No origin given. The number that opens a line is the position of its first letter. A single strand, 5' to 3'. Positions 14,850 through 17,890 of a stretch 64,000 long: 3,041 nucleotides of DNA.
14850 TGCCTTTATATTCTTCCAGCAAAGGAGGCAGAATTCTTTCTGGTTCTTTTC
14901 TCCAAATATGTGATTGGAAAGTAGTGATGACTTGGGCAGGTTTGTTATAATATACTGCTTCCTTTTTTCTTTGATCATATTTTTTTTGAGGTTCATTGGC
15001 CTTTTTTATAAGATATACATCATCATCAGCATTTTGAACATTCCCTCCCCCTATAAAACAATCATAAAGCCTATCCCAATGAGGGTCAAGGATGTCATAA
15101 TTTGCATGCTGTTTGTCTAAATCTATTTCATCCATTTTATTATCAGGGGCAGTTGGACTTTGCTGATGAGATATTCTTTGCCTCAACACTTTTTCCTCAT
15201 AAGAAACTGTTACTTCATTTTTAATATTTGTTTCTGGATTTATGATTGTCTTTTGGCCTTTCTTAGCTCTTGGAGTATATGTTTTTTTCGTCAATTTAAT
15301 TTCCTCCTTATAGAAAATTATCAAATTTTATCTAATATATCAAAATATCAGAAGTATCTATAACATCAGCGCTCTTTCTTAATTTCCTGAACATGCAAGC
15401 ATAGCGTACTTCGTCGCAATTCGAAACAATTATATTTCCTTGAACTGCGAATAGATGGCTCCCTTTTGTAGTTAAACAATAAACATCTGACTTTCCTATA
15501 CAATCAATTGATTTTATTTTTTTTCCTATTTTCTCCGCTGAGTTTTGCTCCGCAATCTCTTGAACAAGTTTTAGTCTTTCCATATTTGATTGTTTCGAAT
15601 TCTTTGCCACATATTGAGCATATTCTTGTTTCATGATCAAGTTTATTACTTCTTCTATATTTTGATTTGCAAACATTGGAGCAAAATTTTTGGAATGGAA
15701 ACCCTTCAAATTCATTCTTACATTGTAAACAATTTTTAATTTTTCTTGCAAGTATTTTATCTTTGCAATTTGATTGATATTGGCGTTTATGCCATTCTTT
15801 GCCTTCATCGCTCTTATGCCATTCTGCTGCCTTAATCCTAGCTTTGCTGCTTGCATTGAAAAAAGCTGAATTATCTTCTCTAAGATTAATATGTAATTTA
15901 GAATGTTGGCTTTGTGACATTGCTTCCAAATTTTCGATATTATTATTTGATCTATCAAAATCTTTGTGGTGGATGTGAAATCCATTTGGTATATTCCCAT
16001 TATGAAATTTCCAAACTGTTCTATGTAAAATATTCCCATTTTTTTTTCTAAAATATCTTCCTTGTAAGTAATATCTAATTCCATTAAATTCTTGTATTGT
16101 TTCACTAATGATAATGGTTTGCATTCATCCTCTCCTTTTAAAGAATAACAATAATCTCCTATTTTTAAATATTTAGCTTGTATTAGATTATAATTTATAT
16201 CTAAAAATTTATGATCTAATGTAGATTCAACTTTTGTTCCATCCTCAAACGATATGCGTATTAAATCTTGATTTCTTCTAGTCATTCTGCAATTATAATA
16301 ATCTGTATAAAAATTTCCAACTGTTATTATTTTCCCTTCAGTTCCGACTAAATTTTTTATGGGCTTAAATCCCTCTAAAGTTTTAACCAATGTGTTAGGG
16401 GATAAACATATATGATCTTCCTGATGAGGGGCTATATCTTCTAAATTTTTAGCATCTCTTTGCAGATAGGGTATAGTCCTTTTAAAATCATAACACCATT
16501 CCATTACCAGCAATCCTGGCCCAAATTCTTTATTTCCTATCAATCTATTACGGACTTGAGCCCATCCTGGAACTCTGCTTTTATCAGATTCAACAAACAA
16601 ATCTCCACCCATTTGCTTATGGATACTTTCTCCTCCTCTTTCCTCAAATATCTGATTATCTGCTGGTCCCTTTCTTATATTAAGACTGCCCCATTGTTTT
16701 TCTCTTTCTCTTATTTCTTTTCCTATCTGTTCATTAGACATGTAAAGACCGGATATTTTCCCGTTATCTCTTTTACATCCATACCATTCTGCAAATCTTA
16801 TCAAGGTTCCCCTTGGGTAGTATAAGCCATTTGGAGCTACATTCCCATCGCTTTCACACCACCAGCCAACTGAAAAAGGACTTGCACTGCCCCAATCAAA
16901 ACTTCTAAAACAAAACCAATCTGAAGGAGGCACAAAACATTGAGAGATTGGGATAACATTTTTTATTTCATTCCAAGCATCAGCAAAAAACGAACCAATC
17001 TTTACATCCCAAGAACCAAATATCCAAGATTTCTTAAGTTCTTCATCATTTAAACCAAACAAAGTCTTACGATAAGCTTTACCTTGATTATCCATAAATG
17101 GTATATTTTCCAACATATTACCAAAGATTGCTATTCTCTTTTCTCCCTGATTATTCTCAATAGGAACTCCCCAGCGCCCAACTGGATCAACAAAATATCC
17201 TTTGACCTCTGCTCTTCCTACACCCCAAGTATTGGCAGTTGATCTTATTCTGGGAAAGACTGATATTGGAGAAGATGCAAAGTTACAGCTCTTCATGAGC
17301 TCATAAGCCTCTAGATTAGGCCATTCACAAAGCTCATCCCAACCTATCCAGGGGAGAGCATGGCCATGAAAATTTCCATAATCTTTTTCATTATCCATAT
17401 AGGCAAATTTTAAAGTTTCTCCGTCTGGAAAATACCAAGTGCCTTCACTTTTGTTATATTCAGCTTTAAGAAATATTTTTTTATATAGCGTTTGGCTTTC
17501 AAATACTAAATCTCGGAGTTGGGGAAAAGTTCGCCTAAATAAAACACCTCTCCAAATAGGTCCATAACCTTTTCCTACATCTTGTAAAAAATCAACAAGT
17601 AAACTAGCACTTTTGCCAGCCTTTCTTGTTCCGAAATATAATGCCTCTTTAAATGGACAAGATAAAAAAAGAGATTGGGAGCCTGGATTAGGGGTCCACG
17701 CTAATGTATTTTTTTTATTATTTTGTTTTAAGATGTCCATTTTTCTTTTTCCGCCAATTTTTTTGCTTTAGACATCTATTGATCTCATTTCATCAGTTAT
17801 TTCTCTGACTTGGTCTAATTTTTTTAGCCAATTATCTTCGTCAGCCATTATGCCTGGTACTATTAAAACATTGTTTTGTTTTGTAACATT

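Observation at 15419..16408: TerL intein carrying a complete HNH endonuclease gene in a different reading frame, while the TerL frame stays open through it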

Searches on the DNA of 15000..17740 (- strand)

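Call 7: search_dna_similar(query=window:15332-17740:-, collection=phages, mode=distant, max_rows=20)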
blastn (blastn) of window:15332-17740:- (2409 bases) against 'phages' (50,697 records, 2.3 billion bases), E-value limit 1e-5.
No match.

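Call 17: search_rna_families(source=window, start=15000, end=17000, threshold=evalue, max_evalue=1)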
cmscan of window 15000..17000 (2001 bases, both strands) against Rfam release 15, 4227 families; matches with E-value up to 1: 1.
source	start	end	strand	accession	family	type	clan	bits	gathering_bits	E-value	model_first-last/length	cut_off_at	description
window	15657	15713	+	RF04360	psbT-asRNA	Gene; antisense;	-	24.2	48.5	0.07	1-38/38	no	Plastid psbT antisense RNA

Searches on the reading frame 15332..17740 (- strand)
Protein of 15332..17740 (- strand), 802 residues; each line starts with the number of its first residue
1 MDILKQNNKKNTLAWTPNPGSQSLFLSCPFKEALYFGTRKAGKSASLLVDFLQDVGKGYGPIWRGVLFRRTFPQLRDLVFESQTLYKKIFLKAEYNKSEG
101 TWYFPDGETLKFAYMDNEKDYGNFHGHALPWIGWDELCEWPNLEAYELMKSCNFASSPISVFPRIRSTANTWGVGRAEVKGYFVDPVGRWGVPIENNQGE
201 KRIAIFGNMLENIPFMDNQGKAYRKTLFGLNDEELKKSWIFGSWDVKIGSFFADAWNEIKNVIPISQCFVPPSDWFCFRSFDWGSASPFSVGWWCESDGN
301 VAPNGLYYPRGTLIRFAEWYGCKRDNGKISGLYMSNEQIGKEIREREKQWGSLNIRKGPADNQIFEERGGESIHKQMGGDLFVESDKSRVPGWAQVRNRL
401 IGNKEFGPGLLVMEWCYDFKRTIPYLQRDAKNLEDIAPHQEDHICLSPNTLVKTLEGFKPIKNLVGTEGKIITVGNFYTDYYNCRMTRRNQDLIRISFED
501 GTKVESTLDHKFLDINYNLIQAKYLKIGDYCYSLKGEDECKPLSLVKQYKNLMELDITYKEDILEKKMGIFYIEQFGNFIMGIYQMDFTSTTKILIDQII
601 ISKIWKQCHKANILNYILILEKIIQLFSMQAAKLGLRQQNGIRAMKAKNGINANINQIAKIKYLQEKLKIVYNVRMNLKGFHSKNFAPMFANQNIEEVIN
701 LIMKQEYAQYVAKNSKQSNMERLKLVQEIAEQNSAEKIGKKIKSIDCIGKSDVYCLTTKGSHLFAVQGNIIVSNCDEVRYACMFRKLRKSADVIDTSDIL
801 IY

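Call 3: search_protein_families(library=pfam, proteins=[window:15332-17740:-], max_evalue=0.1)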
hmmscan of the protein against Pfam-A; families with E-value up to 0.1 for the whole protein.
window:15332-17740:- (802 aa): 2 families
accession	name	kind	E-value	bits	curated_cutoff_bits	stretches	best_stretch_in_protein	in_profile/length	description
PF14890.11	Intein_splicing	-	2.5e-09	37.6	35.8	1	487-774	44-155/155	Intein splicing domain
PF03237.21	Terminase_6N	-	4.7e-07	30.1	22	1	37-256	4-212/215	Terminase large subunit, T4likevirus-type, N-terminal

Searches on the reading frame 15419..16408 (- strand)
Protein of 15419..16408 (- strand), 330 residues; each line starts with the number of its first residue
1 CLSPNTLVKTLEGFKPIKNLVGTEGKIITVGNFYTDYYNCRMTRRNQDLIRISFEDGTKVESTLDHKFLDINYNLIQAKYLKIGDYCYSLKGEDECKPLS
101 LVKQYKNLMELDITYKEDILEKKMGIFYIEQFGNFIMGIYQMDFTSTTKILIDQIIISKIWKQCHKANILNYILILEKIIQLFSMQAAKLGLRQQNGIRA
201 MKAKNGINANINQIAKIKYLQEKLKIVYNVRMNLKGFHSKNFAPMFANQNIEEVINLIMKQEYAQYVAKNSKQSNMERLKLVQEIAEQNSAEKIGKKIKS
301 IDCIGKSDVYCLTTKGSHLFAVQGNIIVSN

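Call 3: search_protein_families(library=pfam, proteins=[window:15419-16408:-], max_evalue=0.1)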
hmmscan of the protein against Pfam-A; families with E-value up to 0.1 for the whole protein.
window:15419-16408:- (330 aa): 1 family
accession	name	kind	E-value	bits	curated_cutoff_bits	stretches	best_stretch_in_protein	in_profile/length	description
PF14890.11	Intein_splicing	-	1.9e-10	41.2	35.8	1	43-330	44-155/155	Intein splicing domain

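Call 42: find_homologous_proteins(query=window:15419-16408:-, max_evalue=0.001)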
Query window:15419-16408:-: 1930 candidates shared short words with the query, none scored E <= 0.001.

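Call 57: predict_structure(protein=window:15419-16408:-)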
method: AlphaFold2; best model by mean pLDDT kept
length: 330 residues; sequences in the alignment: 1
mean_pLDDT: 35.8   pTM: 0.29
mean pLDDT of the five models: 35.8, 32.1, 31.8, 28.5, 27.3
residues with pLDDT >= 90: 0; 70-90: 0; 50-70: 18; < 50: 312
segments of 3 or more residues with pLDDT < 50: 1-184, 206-221, 223-330
pLDDT, mean of each block of 10 residues (from residue 1): 26 28 25 22 27 33 32 27 32 32 29 28 29 38 32 35 38 46 51 53 49 47 46 37 34 40 39 41 43 36 37 39 31
secondary structure, 60 per line:
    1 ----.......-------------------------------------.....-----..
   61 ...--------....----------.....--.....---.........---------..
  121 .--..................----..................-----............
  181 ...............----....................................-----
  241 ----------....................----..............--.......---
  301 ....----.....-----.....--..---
elements in order: H5-11 E49-53 E59-63 H72-75 E86-90 E93-97 H101-109 H124-141 H146-163 H169-195 H200-235 H251-270 H275-288 H291-297 E301-304 E309-313 E319-323
